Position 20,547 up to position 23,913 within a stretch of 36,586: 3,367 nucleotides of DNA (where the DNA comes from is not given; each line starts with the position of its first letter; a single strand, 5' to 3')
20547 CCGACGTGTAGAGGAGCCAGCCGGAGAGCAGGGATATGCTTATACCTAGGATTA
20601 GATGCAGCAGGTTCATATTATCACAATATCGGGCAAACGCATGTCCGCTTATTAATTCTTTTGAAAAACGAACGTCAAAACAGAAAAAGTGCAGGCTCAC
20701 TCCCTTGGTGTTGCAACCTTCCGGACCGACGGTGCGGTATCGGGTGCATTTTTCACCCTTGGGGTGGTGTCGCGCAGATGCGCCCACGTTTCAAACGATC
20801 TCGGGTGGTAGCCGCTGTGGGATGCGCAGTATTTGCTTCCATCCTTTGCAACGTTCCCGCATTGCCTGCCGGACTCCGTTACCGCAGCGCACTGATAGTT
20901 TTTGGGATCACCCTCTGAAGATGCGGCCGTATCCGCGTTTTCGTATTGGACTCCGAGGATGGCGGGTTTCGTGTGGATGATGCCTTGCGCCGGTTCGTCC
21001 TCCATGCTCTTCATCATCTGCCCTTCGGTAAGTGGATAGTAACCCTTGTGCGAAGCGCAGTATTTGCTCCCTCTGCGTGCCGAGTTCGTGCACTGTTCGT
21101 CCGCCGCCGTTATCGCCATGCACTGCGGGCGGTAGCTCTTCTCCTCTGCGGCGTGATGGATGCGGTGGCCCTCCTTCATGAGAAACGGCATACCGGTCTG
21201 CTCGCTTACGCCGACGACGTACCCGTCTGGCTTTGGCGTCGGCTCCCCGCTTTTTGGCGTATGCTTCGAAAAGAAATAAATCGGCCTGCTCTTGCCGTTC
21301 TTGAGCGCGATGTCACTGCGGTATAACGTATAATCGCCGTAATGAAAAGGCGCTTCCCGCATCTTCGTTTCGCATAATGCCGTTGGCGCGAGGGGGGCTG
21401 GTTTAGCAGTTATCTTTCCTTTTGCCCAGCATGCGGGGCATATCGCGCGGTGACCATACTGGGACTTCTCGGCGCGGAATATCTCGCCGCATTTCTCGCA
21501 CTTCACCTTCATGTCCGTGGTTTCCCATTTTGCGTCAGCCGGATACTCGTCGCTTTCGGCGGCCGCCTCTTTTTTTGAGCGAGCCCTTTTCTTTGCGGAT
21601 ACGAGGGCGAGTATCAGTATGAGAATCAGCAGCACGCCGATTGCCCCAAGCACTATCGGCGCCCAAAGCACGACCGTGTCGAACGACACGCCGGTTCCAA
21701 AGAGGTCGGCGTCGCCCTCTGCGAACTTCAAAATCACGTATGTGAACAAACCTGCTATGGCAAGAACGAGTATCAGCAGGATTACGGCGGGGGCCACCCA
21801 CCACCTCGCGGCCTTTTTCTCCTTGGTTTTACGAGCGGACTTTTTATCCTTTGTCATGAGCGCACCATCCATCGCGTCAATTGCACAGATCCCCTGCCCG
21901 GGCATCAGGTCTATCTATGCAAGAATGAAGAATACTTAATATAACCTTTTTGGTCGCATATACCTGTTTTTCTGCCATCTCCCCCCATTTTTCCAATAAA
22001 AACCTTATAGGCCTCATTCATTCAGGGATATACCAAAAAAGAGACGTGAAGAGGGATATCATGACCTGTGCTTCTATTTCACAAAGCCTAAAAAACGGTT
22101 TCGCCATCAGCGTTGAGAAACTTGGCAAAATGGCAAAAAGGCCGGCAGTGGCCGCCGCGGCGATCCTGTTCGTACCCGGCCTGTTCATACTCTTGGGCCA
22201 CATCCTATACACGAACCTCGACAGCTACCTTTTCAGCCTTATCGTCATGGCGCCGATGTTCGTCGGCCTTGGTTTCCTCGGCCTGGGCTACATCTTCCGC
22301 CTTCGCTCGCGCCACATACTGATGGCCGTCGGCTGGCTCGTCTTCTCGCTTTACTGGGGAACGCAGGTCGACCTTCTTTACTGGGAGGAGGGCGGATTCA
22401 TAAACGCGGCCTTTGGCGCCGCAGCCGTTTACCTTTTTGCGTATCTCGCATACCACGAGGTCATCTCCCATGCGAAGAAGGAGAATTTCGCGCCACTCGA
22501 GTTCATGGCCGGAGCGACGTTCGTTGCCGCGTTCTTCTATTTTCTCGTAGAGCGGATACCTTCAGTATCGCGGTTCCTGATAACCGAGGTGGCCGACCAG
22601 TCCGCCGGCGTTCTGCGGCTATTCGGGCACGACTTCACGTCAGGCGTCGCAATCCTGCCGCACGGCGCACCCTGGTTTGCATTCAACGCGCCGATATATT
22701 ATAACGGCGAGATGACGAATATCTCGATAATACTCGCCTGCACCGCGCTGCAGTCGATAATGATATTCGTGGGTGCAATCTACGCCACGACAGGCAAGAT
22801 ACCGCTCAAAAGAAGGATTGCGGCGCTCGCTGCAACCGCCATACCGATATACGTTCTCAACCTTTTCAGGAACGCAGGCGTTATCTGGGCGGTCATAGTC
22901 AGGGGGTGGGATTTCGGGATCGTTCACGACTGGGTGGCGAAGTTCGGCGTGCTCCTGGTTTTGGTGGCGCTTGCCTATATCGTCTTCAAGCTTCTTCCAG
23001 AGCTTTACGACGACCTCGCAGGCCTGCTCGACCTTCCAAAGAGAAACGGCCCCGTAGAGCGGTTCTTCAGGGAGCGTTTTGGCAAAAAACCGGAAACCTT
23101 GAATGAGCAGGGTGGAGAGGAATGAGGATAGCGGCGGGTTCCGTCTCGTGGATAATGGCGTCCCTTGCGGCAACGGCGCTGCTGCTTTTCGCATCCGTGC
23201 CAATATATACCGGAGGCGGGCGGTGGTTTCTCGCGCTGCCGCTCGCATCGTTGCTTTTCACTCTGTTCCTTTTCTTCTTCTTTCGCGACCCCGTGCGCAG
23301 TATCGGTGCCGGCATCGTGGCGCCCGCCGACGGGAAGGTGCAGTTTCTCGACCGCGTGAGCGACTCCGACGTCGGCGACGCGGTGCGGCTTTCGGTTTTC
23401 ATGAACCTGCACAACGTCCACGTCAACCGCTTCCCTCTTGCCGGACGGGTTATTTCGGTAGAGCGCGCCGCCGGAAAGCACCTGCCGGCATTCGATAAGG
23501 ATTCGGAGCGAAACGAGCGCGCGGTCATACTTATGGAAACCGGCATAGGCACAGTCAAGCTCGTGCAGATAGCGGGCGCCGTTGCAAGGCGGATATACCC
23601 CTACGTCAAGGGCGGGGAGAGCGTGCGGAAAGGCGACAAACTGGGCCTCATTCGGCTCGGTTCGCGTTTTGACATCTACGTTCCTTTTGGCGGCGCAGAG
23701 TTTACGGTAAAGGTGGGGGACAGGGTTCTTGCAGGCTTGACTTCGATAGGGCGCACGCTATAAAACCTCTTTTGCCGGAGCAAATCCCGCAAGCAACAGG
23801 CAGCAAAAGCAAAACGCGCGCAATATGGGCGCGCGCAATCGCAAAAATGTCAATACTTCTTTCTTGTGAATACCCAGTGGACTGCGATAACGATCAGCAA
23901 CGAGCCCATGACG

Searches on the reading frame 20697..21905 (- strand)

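Call 27: search_protein_families(library=pfam, proteins=[window:20697-21905:-])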
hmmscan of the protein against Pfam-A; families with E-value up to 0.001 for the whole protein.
window:20697-21905:- (402 aa): 1 family
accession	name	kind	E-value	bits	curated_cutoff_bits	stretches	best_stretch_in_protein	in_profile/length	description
PF11722.13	zf-TRM13_CCCH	-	2.7e-07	30.5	20.9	1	347-363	12-28/29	CCCH zinc finger in TRM13 protein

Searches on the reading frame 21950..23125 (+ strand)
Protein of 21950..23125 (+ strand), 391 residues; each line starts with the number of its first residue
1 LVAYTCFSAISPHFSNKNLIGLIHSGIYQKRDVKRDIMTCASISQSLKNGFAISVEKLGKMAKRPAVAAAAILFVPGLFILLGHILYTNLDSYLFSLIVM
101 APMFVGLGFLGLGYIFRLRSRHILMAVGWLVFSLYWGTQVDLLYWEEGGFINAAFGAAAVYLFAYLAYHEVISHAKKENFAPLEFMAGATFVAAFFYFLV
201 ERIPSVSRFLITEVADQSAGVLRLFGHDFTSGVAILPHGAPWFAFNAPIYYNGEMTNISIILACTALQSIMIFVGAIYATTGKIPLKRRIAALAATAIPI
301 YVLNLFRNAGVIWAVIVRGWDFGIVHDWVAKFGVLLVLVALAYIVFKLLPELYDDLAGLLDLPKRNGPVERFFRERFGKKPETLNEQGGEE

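Call 28: search_protein_families(library=pfam, proteins=[window:21950-23125:+])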
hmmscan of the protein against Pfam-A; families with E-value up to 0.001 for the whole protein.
window:21950-23125:+ (391 aa): 0 families

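Call 29: search_protein_families(library=ncbifam, proteins=[window:21950-23125:+], max_evalue=0.01)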
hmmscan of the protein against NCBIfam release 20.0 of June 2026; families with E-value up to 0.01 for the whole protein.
window:21950-23125:+ (391 aa): 7 families
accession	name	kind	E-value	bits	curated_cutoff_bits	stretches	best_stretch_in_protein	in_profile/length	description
TIGR04125.1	exosort_PGF_TRM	exception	5.2e-35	121.2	75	1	118-361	19-261/271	archaeosortase A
TIGR04178.1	exo_archaeo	signature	2.6e-13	50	23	1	259-351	2-97/97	exosortase/archaeosortase family protein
NF041736.1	archaeo_artH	equivalog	1.8e-06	28.1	200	1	185-351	20-183/202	archaeosortase H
NF033505.2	paceosortase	exception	0.0012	18.9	80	1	255-344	55-143/167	pacearchaeosortase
NF012138.0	exosort_XrtR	exception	0.0018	18.4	150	1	233-346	41-150/160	exosortase R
NF045528.1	heimosortase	equivalog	0.0031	17.5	130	1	249-318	77-144/199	heimdallarchaeosortase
TIGR04175.1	archaeo_artD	exception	0.004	17.2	125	0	256-349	53-142/150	archaeosortase D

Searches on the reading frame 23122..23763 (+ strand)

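Call 28: search_protein_families(library=pfam, proteins=[window:23122-23763:+])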
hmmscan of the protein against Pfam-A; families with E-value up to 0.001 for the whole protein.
window:23122-23763:+ (213 aa): 1 family
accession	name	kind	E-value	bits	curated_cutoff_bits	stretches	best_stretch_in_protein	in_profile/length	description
PF02666.20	PS_Dcarbxylase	-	1e-35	123.7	22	1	46-207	1-195/198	Phosphatidylserine decarboxylase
